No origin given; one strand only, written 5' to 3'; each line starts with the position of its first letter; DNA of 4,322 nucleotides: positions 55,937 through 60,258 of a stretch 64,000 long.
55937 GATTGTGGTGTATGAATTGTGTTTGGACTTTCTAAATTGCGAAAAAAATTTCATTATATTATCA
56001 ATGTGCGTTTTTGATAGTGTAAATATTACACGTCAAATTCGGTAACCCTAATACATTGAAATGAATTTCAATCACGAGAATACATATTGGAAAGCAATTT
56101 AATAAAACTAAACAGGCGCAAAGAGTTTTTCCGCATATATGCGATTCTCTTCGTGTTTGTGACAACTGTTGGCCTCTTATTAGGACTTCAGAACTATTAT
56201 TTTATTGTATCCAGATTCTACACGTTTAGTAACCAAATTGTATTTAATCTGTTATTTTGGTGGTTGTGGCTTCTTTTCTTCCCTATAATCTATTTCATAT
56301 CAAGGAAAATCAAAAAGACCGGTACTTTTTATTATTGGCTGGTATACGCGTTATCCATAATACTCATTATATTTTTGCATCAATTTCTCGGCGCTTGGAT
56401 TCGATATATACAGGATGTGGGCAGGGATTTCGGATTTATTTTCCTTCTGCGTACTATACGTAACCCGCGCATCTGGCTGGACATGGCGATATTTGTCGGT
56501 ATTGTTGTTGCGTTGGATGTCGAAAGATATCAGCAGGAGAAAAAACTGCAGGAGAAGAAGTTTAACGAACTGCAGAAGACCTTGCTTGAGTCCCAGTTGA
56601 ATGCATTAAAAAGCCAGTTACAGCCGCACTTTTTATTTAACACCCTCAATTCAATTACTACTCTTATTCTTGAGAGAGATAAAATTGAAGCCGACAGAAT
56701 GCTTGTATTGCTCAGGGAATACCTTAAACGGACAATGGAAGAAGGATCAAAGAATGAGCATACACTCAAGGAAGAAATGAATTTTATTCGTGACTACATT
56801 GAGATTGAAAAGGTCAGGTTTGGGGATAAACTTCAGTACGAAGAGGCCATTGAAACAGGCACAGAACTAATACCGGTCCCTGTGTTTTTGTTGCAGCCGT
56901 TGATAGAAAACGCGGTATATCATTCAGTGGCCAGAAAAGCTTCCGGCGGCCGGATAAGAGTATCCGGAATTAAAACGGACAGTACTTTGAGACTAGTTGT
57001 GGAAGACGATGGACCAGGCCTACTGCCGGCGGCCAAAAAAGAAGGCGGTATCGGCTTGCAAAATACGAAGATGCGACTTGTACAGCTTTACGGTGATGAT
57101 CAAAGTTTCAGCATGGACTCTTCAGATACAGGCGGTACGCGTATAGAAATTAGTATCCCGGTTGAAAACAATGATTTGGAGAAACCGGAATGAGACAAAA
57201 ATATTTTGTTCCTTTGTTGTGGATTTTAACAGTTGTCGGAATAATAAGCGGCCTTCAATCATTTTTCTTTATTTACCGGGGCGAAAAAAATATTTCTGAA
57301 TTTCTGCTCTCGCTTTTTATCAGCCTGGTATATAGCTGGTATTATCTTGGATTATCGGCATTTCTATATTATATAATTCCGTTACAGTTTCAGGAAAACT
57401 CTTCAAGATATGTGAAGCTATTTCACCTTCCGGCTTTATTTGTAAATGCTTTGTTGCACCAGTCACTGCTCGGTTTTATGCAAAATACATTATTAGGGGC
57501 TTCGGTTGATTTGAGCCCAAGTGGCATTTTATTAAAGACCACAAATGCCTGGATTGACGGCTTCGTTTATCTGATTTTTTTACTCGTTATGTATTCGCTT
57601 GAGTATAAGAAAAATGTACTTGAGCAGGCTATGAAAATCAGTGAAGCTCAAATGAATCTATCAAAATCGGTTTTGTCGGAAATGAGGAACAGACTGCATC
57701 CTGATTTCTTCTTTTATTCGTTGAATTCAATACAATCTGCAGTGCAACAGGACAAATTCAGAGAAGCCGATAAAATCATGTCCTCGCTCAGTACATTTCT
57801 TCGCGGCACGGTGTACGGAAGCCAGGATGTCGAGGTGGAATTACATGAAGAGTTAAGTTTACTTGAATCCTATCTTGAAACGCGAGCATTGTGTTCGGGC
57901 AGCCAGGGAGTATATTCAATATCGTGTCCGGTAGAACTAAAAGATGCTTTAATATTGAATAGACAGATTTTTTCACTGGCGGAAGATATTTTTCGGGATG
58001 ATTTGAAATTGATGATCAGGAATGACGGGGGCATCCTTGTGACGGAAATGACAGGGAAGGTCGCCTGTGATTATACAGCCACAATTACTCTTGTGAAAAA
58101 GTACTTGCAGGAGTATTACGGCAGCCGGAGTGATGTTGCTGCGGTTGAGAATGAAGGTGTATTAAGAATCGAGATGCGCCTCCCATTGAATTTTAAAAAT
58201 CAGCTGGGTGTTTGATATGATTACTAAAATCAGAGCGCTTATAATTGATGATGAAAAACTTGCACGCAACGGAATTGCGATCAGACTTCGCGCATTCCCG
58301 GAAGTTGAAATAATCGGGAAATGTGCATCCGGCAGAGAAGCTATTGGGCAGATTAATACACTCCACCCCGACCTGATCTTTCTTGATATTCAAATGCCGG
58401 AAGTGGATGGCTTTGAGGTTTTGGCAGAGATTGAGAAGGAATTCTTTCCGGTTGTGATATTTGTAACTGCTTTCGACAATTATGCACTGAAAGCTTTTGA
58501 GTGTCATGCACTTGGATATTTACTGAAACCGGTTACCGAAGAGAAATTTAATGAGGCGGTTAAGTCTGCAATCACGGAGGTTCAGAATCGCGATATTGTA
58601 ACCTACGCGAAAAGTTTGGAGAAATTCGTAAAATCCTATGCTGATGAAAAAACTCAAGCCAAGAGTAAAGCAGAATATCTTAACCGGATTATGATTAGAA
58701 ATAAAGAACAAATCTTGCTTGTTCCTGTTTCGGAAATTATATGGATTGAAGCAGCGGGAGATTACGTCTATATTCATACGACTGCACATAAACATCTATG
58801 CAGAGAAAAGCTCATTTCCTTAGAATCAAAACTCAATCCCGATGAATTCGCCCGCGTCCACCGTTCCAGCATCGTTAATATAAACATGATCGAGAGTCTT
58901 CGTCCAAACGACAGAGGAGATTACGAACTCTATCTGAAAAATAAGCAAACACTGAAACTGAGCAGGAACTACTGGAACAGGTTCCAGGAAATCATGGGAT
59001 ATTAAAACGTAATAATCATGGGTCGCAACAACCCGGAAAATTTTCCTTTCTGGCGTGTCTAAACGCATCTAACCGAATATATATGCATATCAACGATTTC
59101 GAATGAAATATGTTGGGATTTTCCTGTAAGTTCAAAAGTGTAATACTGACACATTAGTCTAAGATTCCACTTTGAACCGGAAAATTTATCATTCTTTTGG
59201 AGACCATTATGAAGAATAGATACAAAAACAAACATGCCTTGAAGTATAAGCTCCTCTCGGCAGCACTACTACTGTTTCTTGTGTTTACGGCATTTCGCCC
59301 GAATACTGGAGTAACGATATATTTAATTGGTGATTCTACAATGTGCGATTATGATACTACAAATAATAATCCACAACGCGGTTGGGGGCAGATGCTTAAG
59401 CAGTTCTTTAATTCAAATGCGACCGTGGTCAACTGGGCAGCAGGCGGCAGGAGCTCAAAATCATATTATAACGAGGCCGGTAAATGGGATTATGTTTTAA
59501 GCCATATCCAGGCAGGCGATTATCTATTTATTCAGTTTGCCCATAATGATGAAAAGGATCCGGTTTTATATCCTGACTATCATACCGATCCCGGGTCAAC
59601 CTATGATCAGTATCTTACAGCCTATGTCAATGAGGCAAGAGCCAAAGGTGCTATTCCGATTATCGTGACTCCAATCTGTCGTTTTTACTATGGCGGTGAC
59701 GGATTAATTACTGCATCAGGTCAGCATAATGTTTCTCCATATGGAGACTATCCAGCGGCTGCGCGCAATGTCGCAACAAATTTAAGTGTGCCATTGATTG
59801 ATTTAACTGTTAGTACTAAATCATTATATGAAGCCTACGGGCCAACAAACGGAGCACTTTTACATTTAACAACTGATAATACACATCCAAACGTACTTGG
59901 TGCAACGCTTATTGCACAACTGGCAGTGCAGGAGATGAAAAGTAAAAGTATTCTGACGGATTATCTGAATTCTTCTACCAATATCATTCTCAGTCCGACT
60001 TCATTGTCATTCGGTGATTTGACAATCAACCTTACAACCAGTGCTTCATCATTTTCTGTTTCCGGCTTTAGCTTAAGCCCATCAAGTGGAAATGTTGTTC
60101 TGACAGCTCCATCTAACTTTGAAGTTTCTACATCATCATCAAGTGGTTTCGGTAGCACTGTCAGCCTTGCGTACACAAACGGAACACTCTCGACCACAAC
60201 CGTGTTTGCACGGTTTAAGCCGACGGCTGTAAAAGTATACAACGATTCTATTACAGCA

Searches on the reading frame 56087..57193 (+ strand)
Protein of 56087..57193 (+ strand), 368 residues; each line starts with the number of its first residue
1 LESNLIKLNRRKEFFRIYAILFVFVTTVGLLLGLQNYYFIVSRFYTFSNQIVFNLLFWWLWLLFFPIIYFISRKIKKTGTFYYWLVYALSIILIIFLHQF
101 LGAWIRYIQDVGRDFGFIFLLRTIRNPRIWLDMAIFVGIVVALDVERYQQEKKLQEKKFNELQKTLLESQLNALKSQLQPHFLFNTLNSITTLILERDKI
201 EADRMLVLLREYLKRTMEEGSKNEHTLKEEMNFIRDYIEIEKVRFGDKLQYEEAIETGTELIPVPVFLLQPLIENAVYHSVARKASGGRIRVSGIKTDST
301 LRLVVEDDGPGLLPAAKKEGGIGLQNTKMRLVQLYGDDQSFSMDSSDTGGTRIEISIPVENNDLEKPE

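Call 9: search_protein_families(library=pfam, proteins=[window:56087-57193:+], max_evalue=0.001)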
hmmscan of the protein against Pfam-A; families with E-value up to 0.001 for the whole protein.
window:56087-57193:+ (368 aa): 2 families
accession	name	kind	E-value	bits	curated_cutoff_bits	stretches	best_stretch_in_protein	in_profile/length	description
PF06580.19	His_kinase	-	2.2e-25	89.1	25.2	1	170-249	2-81/81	Histidine kinase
PF02518.31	HATPase_c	-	6.3e-09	36.7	26.4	1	268-360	9-110/111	Histidine kinase-, DNA gyrase B-, and HSP90-like ATPase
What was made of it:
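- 56087..59005 (+): Outside the finding: two PF06580 histidine kinases + a LytTR response regulator, directly upstream of the next part. Call 9.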

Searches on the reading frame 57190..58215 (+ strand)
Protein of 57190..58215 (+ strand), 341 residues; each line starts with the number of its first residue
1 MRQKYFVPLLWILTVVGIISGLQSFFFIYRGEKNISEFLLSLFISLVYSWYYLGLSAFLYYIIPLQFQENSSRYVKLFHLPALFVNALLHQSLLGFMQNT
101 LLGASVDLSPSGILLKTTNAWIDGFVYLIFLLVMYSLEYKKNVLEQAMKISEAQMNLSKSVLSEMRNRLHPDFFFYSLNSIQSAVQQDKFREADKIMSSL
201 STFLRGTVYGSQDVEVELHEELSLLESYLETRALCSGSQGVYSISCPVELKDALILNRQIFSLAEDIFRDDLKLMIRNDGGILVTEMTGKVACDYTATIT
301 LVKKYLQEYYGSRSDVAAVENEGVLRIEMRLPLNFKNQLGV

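Call 9: search_protein_families(library=pfam, proteins=[window:57190-58215:+], max_evalue=0.001)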
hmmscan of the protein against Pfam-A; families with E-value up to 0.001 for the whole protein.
window:57190-58215:+ (341 aa): 1 family
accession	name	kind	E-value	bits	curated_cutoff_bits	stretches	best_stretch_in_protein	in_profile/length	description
PF06580.19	His_kinase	-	2.3e-13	50.6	25.2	1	162-232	3-73/81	Histidine kinase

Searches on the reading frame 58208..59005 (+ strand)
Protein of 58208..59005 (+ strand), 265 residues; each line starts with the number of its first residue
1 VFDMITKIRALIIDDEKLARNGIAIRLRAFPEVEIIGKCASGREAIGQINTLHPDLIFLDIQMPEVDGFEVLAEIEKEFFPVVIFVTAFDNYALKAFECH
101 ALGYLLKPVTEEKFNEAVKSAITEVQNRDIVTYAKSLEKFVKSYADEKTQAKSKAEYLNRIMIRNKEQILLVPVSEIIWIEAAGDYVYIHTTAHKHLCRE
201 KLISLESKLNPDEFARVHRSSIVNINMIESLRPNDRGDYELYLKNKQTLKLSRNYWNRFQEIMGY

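Call 9: search_protein_families(library=pfam, proteins=[window:58208-59005:+], max_evalue=0.001)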
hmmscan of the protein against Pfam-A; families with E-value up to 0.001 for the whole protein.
window:58208-59005:+ (265 aa): 2 families
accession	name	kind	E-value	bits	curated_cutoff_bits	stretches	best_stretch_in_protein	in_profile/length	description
PF04397.21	LytTR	-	1e-28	99.8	22.6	1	168-263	2-97/98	LytTr DNA-binding domain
PF00072.30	Response_reg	-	3.6e-22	79.1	30.2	1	11-118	2-110/111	Response regulator receiver domain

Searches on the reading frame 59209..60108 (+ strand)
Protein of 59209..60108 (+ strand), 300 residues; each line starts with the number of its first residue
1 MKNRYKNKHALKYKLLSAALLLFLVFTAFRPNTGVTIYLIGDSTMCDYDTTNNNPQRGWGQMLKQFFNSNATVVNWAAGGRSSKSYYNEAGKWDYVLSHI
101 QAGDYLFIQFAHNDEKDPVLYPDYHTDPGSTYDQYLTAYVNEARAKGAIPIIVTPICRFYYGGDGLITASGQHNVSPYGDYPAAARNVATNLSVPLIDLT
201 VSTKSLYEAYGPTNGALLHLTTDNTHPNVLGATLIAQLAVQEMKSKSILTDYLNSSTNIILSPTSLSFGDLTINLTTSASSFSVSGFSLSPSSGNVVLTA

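Call 80: search_solved_structures(query=window:59209-60108:+, max_evalue=0.01)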
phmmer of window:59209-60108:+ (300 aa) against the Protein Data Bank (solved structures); distinct sequences matched with E-value up to 0.01: 3.
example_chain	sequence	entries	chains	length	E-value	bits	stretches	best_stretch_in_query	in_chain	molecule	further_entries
2o14_A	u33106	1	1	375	5.7e-27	98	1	28-248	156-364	Hypothetical protein yxiM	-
1deo_A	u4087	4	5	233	8.3e-13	51.5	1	36-239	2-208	RHAMNOGALACTURONAN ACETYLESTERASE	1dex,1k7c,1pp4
3c1u_A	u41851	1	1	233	3.2e-12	49.6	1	36-131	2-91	Rhamnogalacturonan acetylesterase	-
